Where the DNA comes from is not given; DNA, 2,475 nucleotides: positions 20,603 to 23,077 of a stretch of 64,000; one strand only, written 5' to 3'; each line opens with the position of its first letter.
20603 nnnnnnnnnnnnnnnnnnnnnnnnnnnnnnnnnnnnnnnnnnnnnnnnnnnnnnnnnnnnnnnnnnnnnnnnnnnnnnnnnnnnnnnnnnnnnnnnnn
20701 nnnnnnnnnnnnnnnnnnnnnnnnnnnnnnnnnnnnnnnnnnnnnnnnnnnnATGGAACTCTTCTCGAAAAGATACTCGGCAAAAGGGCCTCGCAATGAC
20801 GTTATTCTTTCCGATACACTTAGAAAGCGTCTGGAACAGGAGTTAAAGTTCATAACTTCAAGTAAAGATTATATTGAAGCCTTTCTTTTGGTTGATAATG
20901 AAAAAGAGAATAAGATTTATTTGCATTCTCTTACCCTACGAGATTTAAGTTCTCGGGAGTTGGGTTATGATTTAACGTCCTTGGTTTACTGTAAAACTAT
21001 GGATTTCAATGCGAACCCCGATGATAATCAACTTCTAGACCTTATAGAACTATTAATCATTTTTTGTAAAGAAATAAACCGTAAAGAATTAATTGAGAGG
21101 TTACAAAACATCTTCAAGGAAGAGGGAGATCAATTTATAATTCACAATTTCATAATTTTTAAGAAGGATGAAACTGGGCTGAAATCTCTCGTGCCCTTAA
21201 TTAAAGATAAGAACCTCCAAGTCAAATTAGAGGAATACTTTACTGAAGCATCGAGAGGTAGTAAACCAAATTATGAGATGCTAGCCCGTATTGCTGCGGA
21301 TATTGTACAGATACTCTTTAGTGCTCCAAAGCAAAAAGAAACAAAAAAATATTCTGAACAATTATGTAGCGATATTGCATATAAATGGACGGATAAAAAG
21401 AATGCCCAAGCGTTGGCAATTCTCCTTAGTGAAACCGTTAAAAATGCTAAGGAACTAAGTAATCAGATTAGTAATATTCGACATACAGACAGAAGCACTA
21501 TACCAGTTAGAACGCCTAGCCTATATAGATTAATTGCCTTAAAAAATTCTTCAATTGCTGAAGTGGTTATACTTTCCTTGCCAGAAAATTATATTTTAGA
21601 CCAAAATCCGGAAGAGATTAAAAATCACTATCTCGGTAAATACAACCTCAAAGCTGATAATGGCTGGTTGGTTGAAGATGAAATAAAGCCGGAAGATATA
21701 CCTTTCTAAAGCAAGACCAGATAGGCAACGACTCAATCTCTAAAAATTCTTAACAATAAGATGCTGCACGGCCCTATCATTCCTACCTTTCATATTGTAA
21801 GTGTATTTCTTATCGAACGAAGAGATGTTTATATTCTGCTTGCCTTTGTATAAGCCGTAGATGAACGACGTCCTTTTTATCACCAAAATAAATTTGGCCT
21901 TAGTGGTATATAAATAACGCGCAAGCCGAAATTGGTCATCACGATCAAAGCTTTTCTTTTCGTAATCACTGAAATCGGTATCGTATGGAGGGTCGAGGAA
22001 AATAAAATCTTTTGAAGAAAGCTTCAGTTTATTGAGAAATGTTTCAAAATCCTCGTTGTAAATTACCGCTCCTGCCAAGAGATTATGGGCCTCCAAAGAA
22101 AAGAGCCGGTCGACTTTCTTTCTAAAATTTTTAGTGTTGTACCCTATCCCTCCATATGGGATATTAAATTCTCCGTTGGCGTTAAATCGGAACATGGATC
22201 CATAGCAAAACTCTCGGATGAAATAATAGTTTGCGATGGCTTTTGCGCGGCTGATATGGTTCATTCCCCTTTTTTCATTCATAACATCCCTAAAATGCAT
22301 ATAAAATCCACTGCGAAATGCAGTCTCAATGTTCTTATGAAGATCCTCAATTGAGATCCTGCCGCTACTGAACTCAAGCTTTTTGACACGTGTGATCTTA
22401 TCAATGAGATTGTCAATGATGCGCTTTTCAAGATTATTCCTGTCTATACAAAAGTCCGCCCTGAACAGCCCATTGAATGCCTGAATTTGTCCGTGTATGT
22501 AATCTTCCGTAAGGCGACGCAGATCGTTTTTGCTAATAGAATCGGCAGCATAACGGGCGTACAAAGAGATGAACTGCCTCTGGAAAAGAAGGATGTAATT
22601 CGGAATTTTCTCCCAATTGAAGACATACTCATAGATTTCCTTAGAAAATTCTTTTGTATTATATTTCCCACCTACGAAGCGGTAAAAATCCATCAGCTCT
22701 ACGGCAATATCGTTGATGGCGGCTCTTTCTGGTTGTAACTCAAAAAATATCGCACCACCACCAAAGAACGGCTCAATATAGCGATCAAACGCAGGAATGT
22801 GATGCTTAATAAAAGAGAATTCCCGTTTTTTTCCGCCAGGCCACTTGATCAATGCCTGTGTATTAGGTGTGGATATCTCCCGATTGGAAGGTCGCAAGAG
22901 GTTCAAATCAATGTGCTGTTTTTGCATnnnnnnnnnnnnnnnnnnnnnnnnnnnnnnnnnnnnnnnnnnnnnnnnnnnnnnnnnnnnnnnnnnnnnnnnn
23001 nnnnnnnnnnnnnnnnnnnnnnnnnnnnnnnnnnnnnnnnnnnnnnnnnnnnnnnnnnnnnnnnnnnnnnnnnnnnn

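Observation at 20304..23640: Low-GC defense islet: Dam-like MTase + HNH endonuclease R-M pair plus two orphan genes, inserted next to a Pif1/RecD helicase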

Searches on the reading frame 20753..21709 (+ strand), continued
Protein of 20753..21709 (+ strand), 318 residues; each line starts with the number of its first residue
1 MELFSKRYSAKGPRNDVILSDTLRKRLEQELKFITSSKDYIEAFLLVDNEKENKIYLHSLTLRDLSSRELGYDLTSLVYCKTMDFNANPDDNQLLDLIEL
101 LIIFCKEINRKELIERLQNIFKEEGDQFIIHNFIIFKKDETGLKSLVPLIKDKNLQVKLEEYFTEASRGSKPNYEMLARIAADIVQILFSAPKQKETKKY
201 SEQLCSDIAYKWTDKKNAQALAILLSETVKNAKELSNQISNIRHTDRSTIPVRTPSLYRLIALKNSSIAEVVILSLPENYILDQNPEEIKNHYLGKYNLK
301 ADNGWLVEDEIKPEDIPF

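Call 54: search_solved_structures(query=A1, max_evalue=10, show_alignments=2)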
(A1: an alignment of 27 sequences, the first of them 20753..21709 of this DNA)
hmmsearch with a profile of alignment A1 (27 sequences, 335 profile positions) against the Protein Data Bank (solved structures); distinct sequences matched with E-value up to 10: 0.

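Call 65: search_protein_families(library=pfam, alignment_id=A1, max_evalue=0.01)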
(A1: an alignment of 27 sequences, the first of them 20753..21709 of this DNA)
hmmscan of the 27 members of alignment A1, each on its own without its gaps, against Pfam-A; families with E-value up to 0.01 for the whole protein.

A. member 1, window:20753-21709:+ (318 aa): 0 families

B. families by the number of members that match (of 27 scanned): 5 families
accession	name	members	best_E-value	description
PF18863.6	AbiJ_NTD4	12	1.3e-06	AbiJ N-terminal domain 4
PF14877.11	mIF3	1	0.00096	Mitochondrial translation initiation factor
PF16992.11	RNA_pol_RpbG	1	0.0052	DNA-directed RNA polymerase, subunit G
PF20958.2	GxGYxYP_N_3rd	1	0.0057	GxGYxYP third domain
PF18958.6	DUF5700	1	0.0068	Putative zinc dependent peptidase (DUF5700)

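Call 67: fold_search(model_id=the predicted structure, library=pdb)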
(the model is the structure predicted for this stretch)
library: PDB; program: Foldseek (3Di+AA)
matches with E <= 10: 384; with E <= 0.001: 0
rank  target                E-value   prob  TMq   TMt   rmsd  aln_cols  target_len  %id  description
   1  3myi                  3.2e-02  0.96  0.21  0.32   8.4       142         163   16  Human metavinculin tail domain (released 2010-05-26)
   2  3h2u_C                3.3e-02  0.90  0.20  0.28  13.5       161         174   14  Human raver1 RRM1, RRM2, and RRM3 domains in complex with human vinculin tail domain Vt (released 2009-07-28)
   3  5l0h                  3.7e-02  0.87  0.18  0.28  14.4       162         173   13  Human metavinculin MVt cardiomyopathy-associated mutant R975W (residues 959-1134) in complex with PIP2 (released 2016-08-31)
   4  5l0d_A                4.5e-02  0.90  0.20  0.30  10.5       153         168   16  Human Metavinculin(residues 959-1130) in complex with PIP2 (released 2016-08-31)
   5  6wvt_K                5.0e-02  0.75  0.19  0.31  15.1       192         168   14  Structural basis of alphaE-catenin - F-actin catch bond behavior (released 2020-10-07)
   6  5l0i                  5.3e-02  0.85  0.20  0.29  13.7       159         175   15  Human metavinculin MVt R975W cardiomyopathy-associated mutant (residues 959-1134) (released 2016-08-31)
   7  1rke_B                5.5e-02  0.92  0.20  0.31  14.1       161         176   14  Human vinculin head (1-258) in complex with human vinculin tail (879-1066) (released 2004-01-13)
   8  5l0d_D                5.8e-02  0.85  0.20  0.30  11.0       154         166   13  Human Metavinculin(residues 959-1130) in complex with PIP2 (released 2016-08-31)
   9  5l0f_A                6.8e-02  0.80  0.20  0.29  14.9       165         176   15  Human metavinculin quadruple mutant (residues 959-1134) (released 2016-08-31)
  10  3h2v_D                7.5e-02  0.90  0.21  0.33  13.8       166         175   14  Human raver1 RRM1 domain in complex with human vinculin tail domain Vt (released 2009-07-28)
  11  3h2u_A                7.9e-02  0.96  0.23  0.34   8.2       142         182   15  Human raver1 RRM1, RRM2, and RRM3 domains in complex with human vinculin tail domain Vt (released 2009-07-28)
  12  4pr9_B                8.8e-02  0.89  0.21  0.32  15.2       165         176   15  Human Vinculin (residues 891-1066) in complex with PIP (released 2014-12-10)
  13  7utj_G                9.2e-02  0.80  0.21  0.36  14.1       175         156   15  Cryogenic electron microscopy 3D map of F-actin bound by human dimeric alpha-catenin (released 2023-03-08)
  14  5l0g_A                9.2e-02  0.80  0.20  0.30  13.7       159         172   15  Human metavinculin MVt Q971R, R975D, T978R mutant (residues 959-1134) in complex with PIP2 (released 2016-08-31)
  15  1qkr_B                1.1e-01  0.96  0.23  0.34   6.6       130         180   17  Crystal structure of the vinculin tail and a pathway for activation (released 2000-08-04)
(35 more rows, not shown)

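Call 68: search_protein_families(library=padloc, alignment_id=A1, max_evalue=0.1)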
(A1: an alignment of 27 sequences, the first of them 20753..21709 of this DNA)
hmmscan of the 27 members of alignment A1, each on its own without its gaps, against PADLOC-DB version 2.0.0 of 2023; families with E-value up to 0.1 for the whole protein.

A. member 1, window:20753-21709:+ (318 aa): 0 families

B. families by the number of members that match (of 27 scanned): 8 families
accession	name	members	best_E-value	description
PDLC04997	PDC-S32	4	0.00012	-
PDLC02488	BrxC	1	0.0021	BrxC-PglY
PDLC02973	WGR_XIII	1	0.003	-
PDLC01083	Csx21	1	0.014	Unknown function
PDLC03849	LmuA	1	0.015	-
PDLC01486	Csm2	1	0.04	CAS-III-D; effector_SS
PDLC01464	PD_DExK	1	0.045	"CAS-I,CAS-II,CAS-III,CAS-IV,CAS-V,CAS-VI; associated"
PDLC04996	PDC-S32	1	0.061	-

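Call 83: find_encoding_contigs(protein=P0005, flank=6000, max_places=2)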
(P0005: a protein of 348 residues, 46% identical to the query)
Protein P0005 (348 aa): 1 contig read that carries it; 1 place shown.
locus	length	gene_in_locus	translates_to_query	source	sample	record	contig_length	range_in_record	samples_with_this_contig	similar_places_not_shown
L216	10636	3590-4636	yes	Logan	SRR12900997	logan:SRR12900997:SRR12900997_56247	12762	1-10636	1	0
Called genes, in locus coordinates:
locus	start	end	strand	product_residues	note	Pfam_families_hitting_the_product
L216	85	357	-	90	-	PF01016:Ribosomal_L27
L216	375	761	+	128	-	-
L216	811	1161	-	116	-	-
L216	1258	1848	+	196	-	PF00929:RNase_T, PF16473:Rv2179c-like (faint)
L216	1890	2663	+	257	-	PF18306:LDcluster4, PF03641:Lysine_decarbox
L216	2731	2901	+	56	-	-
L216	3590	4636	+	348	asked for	-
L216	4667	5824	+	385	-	PF20731:RE_NgoFVII_C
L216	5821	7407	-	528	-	PF01726:LexA_DNA_bind, PF00717:Peptidase_S24, PF00145:DNA_methylase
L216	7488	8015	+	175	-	-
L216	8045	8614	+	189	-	PF01863:YgjP-like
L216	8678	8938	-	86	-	-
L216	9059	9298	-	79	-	-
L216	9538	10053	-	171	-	-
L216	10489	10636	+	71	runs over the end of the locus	-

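Call 84: find_encoding_contigs(protein=P0004, flank=6000, max_places=2)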
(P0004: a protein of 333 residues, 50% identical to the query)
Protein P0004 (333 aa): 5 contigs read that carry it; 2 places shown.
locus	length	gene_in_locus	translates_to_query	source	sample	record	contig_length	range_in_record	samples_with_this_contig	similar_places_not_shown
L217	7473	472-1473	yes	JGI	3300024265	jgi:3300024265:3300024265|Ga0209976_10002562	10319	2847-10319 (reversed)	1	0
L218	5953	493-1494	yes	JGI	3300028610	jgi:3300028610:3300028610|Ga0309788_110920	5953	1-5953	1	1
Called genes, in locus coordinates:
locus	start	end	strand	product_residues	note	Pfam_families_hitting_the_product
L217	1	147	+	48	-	?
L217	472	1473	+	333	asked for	-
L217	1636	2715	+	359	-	PF13651:EcoRI_methylase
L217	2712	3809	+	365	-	PF03235:GmrSD_N, PF01844:HNH, PF14279:HNH_5 (weak)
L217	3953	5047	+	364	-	-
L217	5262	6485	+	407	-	PF04851:ResIII (weak), PF00270:DEAD, PF00271:Helicase_C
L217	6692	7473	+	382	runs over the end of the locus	PF02698:DUF218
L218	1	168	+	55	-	?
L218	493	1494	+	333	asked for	-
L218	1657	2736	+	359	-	PF13651:EcoRI_methylase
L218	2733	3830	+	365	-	PF03235:GmrSD_N, PF01844:HNH, PF14279:HNH_5 (weak)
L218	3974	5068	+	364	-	-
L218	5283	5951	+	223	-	?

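Call 85: find_encoding_contigs(protein=P0009, flank=6000, max_places=2)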
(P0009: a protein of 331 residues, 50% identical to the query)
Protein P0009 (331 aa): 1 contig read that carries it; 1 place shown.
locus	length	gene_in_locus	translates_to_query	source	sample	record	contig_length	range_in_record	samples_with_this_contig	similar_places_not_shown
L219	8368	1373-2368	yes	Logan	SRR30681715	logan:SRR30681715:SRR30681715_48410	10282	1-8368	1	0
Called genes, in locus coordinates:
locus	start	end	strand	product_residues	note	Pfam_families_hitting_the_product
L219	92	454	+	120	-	-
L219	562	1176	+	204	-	-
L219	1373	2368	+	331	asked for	-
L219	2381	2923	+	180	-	PF00300:His_Phos_1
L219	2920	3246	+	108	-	PF04266:ASCH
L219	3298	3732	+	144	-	PF03073:TspO_MBR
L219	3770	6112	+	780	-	PF09364:XFP_N, PF03894:XFP, PF09363:XFP_C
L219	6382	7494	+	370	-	PF00871:Acetate_kinase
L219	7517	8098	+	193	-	PF01936:NYN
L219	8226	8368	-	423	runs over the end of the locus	PF00070:Pyr_redox (faint), PF00890:FAD_binding_2, PF01134:GIDA (faint), PF01266:DAO (faint), PF03486:HI0933_like, PF07992:Pyr_redox_2 (weak), PF12831:FAD_oxidored, PF22780:HI0933_like_1st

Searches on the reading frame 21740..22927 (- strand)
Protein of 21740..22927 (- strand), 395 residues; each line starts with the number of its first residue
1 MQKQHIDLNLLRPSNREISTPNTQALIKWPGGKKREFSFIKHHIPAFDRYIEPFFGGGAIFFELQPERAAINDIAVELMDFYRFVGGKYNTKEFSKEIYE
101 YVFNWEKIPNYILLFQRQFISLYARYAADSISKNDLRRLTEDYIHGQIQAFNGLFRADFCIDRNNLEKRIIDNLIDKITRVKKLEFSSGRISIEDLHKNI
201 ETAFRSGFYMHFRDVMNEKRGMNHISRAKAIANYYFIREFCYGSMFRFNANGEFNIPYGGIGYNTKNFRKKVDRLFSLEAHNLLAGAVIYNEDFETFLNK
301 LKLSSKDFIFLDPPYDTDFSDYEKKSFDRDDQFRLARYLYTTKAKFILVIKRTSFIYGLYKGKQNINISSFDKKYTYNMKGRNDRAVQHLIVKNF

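Call 3: search_protein_families(library=pfam, proteins=[window:21740-22927:-], max_evalue=0.01)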
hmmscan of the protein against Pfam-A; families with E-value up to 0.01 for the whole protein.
window:21740-22927:- (395 aa): 1 family
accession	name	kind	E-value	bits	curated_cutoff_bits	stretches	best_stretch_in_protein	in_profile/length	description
PF02086.21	MethyltransfD12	-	1.9e-34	120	22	2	192-369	65-245/253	D12 class N6 adenine-specific DNA methyltransferase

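Call 4: search_protein_families(library=padloc, proteins=[window:21740-22927:-], max_evalue=0.01)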
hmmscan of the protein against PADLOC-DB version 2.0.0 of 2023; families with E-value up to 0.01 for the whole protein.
window:21740-22927:- (395 aa): 18 families
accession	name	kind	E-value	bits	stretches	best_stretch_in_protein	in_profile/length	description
PDLC03294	MTase_II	-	3.7e-53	178.9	2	195-394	77-270/272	Type II methyltransferase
PDLC03349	MTase_II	-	1.1e-42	144.4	1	25-392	7-355/374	Type II methyltransferase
PDLC03729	oMTase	-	2.8e-33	113.6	2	201-383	83-259/275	orphan methyltransferase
PDLC03261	MTase_II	-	1.1e-28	98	2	16-87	17-89/643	Type II methyltransferase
PDLC03735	oMTase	-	2.9e-28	97.1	2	193-393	85-280/284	orphan methyltransferase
PDLC03266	MTase_II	-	6.4e-22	76.3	2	198-363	94-253/285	Type II methyltransferase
PDLC03383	MTase_II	-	1.5e-20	71.9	2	166-379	81-283/318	Type II methyltransferase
PDLC03247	MTase_II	-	4.1e-16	57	2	26-87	5-71/282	Type II methyltransferase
PDLC04018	PD-Lambda-5_B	-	4.3e-14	50.5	2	263-378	149-258/291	-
PDLC03302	MTase_II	-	5e-13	46.7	2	23-178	359-509/626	Type II methyltransferase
PDLC03344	MTase_II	-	1.2e-10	39.4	1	25-82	5-63/154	Type II methyltransferase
PDLC03264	MTase_II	-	1.5e-10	38.9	2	231-349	117-234/306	Type II methyltransferase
PDLC03358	MTase_II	-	5e-10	37.1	2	263-369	150-254/301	Type II methyltransferase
PDLC03253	MTase_II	-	5.2e-09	34.2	1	25-94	5-73/253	Type II methyltransferase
PDLC03722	oMTase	-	3.8e-08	31.4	1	234-386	103-239/259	orphan methyltransferase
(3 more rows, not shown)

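Call 5: search_protein_families(library=ncbifam, proteins=[window:21740-22927:-], max_evalue=0.01)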
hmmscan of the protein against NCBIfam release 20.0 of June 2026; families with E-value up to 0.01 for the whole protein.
window:21740-22927:- (395 aa): 4 families
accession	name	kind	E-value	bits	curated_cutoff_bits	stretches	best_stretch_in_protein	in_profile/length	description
TIGR00571.1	dam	subfamily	4.7e-45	154.4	114.85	2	193-394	72-267/267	Dam family site-specific DNA-(adenine-N6)-methyltransferase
NF008152.0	PRK10904.1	equivalog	2.7e-20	72.9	441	2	24-101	5-80/271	adenine-specific DNA-methyltransferase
TIGR00532.1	HMG_CoA_R_NAD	equivalog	0.004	16.4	259.95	1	168-234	226-291/395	hydroxymethylglutaryl-CoA reductase, degradative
NF008572.0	PRK11524.1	equivalog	0.0059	15.8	292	0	288-358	16-84/294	adenine-specific DNA-methyltransferase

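Call 6: search_protein_families(library=phrogs, proteins=[window:21740-22927:-], max_evalue=0.01)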
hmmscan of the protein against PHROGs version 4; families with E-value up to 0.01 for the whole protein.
window:21740-22927:- (395 aa): 7 families
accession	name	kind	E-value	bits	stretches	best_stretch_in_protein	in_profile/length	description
phrog_56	-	other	1.4e-44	154.5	2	201-394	148-322/647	DNA methyltransferase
phrog_26700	-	unknown function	7.7e-21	75.2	2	192-361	79-244/552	-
phrog_116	-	other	1.8e-15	57.3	1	22-343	509-724/779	DNA methyltransferase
phrog_1996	-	other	2.5e-10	41.5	1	279-385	29-133/150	DNA methyltransferase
phrog_13242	-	unknown function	1.5e-08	35.1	1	23-85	25-88/450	-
phrog_23217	-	unknown function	0.00021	22.4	1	26-63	6-43/109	-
phrog_6025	-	other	0.0065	17.1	0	289-360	14-83/192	DNA methyltransferase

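Call 33: search_solved_structures(query=window:21740-22927:-, max_evalue=0.001)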
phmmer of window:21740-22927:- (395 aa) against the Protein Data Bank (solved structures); distinct sequences matched with E-value up to 0.001: 9.
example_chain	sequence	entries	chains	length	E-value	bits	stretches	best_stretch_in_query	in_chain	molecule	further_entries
2dpm_A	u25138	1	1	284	1.1e-20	77.8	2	16-85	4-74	PROTEIN (ADENINE-SPECIFIC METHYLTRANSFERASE DPNII 1)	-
4rtj_A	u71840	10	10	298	5.7e-13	52.3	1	22-94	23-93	DNA adenine methylase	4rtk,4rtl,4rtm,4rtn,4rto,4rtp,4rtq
2g1p_A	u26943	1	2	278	7.2e-13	52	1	23-94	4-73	DNA adenine methylase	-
2ore_D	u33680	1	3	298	7.7e-13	51.9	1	22-94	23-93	DNA adenine methylase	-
4gbe_D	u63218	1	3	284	9.5e-13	51.6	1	23-94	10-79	DNA adenine methylase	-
4gol_D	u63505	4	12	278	1.1e-12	51.4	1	23-94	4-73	DNA adenine methylase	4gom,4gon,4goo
1q0s_A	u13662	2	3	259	4.1e-07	33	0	235-386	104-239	DNA adenine methylase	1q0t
1yfj_A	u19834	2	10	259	4.3e-07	33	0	235-386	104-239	DNA adenine methylase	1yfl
1yf3_A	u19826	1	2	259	6e-07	32.5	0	235-386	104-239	DNA adenine methylase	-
